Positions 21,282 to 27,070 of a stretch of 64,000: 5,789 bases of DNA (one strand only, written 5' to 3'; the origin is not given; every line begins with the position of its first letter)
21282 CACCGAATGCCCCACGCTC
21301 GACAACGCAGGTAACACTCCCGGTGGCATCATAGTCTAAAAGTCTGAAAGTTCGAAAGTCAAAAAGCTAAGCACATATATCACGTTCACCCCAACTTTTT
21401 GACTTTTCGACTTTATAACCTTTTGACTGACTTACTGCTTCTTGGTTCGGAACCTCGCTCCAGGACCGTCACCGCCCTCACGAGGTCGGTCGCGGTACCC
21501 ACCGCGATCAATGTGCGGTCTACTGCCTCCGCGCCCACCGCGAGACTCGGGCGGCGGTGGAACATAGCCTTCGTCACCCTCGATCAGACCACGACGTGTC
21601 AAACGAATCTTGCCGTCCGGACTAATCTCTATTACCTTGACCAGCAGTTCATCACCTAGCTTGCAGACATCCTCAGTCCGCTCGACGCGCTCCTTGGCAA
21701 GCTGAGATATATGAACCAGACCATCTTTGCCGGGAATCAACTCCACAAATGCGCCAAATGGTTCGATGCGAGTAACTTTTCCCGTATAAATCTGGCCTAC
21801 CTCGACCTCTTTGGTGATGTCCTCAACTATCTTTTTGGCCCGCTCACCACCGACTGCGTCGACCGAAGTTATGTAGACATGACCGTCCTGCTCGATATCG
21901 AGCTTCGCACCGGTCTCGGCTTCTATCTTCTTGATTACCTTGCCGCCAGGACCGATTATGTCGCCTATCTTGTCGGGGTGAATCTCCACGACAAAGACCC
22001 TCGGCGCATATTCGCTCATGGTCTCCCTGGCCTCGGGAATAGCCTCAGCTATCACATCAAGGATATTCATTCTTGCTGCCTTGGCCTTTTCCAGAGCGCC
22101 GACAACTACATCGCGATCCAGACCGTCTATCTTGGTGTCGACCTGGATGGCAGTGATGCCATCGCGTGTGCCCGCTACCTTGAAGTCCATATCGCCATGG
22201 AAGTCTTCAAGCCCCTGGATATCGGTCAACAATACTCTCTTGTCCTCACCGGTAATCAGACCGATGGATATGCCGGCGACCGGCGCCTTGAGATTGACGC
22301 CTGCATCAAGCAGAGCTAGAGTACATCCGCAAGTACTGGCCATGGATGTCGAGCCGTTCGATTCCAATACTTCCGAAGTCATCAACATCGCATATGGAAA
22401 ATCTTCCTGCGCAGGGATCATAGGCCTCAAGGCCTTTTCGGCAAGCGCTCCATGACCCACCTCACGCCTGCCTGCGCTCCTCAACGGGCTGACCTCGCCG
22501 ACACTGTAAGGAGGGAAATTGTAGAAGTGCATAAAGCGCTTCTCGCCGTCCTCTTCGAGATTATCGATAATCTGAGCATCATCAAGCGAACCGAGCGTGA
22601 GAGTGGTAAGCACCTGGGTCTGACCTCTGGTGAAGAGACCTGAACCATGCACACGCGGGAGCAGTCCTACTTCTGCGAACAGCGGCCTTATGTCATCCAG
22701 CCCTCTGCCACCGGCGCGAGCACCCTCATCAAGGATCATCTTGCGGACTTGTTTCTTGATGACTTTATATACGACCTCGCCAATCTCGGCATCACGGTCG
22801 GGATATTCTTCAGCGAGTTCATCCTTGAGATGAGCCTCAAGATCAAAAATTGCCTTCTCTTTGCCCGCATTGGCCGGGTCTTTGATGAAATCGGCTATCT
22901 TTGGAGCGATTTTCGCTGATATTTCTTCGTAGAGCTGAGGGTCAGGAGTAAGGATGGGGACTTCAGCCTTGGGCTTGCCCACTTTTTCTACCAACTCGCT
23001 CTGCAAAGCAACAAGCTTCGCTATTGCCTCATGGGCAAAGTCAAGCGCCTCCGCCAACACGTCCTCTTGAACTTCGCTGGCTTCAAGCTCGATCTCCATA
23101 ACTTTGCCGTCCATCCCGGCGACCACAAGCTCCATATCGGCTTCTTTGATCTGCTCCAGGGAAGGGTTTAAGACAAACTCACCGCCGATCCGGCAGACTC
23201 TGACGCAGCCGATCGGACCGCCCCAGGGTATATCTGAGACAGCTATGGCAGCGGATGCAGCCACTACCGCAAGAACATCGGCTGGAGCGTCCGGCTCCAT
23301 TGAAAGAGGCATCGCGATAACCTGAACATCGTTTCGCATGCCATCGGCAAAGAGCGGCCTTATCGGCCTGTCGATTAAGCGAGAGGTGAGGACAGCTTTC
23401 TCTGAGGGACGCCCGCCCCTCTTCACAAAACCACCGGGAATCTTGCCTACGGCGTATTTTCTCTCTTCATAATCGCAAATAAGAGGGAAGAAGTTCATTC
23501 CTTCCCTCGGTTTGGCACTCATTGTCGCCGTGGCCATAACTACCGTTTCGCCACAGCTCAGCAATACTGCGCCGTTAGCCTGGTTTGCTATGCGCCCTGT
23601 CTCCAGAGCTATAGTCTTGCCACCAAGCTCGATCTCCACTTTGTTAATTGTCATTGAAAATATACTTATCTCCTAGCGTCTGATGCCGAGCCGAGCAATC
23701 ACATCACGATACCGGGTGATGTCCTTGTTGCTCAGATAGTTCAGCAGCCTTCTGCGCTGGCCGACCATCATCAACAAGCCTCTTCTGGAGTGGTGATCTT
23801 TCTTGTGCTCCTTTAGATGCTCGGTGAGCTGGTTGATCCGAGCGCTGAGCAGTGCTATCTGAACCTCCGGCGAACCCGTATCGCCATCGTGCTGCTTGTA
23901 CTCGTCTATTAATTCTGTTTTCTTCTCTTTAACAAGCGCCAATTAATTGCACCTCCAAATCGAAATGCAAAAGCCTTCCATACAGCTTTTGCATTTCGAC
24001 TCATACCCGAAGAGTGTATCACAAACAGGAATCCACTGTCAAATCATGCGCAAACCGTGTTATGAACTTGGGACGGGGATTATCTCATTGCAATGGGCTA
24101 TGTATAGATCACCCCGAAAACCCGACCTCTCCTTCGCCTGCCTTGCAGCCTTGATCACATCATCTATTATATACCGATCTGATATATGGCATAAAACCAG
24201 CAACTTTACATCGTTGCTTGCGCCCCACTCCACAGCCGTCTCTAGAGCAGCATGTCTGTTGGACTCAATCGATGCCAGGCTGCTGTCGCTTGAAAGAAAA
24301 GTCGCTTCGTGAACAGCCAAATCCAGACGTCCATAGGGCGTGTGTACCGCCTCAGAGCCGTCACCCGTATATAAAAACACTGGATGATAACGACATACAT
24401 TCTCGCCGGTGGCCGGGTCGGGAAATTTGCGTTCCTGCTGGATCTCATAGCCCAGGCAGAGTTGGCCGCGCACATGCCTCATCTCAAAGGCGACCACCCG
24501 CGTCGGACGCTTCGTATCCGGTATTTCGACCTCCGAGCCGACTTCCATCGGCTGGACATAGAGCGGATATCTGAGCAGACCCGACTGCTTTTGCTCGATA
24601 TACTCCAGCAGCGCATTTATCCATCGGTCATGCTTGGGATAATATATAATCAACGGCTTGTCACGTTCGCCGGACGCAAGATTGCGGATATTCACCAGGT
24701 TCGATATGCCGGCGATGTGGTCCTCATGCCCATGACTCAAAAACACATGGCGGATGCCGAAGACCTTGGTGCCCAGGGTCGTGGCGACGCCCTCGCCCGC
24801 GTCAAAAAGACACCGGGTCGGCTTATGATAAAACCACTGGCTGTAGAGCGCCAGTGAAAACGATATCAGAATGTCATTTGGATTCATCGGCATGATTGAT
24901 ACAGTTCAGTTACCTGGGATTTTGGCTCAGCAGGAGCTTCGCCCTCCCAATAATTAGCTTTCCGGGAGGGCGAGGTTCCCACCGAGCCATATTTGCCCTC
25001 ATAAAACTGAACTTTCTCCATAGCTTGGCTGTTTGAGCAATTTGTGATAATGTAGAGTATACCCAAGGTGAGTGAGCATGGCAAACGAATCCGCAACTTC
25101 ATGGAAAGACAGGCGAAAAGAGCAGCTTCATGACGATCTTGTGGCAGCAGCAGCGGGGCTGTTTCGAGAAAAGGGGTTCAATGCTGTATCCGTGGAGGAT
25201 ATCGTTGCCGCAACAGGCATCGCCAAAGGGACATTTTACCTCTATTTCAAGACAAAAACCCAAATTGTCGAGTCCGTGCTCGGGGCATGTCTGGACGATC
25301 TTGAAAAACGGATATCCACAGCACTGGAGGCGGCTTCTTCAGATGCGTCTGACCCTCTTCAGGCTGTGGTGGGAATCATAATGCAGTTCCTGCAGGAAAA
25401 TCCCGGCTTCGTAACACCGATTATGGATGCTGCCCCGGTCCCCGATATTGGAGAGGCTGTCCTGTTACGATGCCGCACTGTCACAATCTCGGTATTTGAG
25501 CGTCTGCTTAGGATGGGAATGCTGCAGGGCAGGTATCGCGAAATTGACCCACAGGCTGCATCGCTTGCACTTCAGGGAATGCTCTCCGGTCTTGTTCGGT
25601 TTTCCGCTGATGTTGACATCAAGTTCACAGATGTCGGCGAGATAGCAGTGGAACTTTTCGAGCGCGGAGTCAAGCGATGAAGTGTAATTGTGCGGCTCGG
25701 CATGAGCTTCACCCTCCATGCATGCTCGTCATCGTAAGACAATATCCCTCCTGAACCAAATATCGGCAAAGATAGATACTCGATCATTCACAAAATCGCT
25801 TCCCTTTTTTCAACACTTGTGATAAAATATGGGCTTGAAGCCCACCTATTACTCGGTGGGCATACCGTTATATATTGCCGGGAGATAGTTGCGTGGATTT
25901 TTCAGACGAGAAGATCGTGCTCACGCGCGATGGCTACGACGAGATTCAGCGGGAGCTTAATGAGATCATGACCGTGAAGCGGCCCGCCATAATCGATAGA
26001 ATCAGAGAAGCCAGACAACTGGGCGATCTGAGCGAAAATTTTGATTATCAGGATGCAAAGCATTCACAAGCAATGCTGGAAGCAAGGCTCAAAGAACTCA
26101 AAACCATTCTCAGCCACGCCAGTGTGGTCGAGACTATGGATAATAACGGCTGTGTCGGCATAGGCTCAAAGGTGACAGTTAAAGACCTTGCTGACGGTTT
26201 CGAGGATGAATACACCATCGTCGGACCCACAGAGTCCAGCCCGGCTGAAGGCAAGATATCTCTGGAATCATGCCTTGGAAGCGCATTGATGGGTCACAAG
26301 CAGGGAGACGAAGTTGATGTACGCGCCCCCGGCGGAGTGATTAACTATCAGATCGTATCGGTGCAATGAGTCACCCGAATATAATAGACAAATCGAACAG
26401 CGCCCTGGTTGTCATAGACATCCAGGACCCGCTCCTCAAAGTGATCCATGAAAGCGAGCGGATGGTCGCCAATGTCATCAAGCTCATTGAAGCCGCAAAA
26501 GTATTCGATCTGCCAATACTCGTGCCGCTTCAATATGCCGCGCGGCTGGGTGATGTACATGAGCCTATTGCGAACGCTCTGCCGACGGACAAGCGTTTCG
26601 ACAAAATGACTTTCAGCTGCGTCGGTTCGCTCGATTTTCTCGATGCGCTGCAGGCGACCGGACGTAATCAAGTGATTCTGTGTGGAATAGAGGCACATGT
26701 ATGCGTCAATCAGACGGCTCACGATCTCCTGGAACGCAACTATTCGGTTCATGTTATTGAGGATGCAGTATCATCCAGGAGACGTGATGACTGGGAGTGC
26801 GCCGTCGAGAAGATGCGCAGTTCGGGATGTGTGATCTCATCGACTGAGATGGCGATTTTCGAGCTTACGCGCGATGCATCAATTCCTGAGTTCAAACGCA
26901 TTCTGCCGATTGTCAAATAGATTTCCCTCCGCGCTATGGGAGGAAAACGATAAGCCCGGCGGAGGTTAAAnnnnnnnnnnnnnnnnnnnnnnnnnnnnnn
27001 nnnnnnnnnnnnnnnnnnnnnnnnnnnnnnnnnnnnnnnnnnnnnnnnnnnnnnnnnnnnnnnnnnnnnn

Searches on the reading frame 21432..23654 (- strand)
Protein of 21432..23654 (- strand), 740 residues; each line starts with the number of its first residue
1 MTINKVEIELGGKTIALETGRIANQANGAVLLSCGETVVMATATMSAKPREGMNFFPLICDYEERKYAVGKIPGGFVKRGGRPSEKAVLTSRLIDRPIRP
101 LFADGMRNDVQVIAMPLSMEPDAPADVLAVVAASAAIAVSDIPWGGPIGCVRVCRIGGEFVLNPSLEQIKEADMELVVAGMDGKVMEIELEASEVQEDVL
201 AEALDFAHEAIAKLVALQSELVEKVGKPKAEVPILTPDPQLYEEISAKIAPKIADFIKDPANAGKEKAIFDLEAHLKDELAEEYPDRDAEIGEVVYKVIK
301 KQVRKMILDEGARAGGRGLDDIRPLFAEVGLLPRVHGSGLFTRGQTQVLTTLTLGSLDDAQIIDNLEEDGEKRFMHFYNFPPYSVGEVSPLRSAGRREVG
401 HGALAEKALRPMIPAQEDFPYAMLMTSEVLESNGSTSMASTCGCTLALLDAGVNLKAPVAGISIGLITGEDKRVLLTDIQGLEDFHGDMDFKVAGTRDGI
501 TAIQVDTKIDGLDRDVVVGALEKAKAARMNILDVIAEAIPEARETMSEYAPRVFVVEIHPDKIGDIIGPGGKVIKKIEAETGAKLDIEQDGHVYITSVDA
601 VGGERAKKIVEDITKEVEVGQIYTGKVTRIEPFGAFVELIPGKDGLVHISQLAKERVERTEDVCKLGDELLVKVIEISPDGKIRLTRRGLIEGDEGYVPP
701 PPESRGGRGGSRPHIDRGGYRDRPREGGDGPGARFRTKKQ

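Call 10: search_protein_families(library=pfam, proteins=[window:21432-23654:-], max_evalue=0.001)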
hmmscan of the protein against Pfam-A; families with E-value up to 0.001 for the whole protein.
window:21432-23654:- (740 aa): 7 families
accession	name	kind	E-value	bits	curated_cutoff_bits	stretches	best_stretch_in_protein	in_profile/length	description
PF01138.27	RNase_PH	-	6.3e-52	175.9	25.5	2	13-143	3-130/130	3' exoribonuclease family, domain 1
PF03725.20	RNase_PH_C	-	1.3e-21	76.8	20.8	2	146-210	1-67/67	3' exoribonuclease family, domain 2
PF00575.29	S1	-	6.6e-19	68.5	22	1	617-688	2-74/74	S1 RNA binding domain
PF00013.35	KH_1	-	8.1e-11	42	21.5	1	555-611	3-65/66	KH domain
PF22675.2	KH-I_KHDC4-BBP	-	2.9e-06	27.5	30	1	563-596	8-41/76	KHDC4/BBP-like, KH-domain type I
PF03726.19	PNPase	-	2.3e-05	25.2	24.6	1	241-317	2-80/81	Polyribonucleotide nucleotidyltransferase, RNA binding domain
PF07650.23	KH_2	-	0.0005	20.3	22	0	555-598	28-71/78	KH domain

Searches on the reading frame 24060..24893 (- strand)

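Call 10: search_protein_families(library=pfam, proteins=[window:24060-24893:-], max_evalue=0.001)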
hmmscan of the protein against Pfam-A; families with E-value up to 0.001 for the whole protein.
window:24060-24893:- (277 aa): 2 families
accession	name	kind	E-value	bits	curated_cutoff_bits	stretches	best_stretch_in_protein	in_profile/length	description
PF12706.13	Lactamase_B_2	-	1.1e-12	48.4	27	1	26-237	1-200/200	Beta-lactamase superfamily domain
PF00753.33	Lactamase_B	-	2.9e-06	27.8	22.7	1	29-80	19-77/196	Metallo-beta-lactamase superfamily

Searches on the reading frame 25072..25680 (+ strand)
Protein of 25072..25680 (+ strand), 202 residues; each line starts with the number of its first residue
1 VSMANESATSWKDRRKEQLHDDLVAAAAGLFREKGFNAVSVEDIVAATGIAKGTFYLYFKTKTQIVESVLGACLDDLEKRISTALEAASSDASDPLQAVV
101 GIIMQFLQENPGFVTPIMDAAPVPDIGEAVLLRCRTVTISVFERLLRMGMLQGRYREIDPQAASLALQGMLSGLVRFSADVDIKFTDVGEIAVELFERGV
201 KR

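Call 10: search_protein_families(library=pfam, proteins=[window:25072-25680:+], max_evalue=0.001)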
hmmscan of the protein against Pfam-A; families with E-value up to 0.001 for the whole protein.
window:25072-25680:+ (202 aa): 4 families
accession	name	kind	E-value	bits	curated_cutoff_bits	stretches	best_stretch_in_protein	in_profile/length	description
PF00440.29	TetR_N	-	6.5e-16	58.3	24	1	23-69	1-47/47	Bacterial regulatory proteins, tetR family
PF08360.16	TetR_C_5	-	0.00034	21.2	21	1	135-184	63-112/131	QacR-like protein, C-terminal region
PF17932.6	TetR_C_24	-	0.00042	21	26.4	1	91-177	3-91/114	Tetracyclin repressor-like, C-terminal domain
PF25627.1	Polyoma_VP2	-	0.00056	19.6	30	1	41-110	156-225/356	Polyomaviruses capsid protein VP2 family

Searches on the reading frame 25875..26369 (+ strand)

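Call 10: search_protein_families(library=pfam, proteins=[window:25875-26369:+], max_evalue=0.001)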
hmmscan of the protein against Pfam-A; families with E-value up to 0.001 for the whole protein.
window:25875-26369:+ (164 aa): 2 families
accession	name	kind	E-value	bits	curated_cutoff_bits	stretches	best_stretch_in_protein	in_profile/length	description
PF03449.20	GreA_GreB_N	-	8.1e-26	90.5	24.5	1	14-84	1-71/71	Transcription elongation factor, N-terminal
PF01272.25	GreA_GreB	-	1.2e-25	89.7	26.9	1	91-163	3-75/77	Transcription elongation factor, GreA/GreB, C-term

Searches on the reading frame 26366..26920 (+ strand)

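Call 10: search_protein_families(library=pfam, proteins=[window:26366-26920:+], max_evalue=0.001)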
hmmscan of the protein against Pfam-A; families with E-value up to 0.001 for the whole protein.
window:26366-26920:+ (184 aa): 1 family
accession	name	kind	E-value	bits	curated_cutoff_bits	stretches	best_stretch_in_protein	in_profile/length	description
PF00857.26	Isochorismatase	-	7.7e-34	117.7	27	1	12-161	1-174/175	Isochorismatase domain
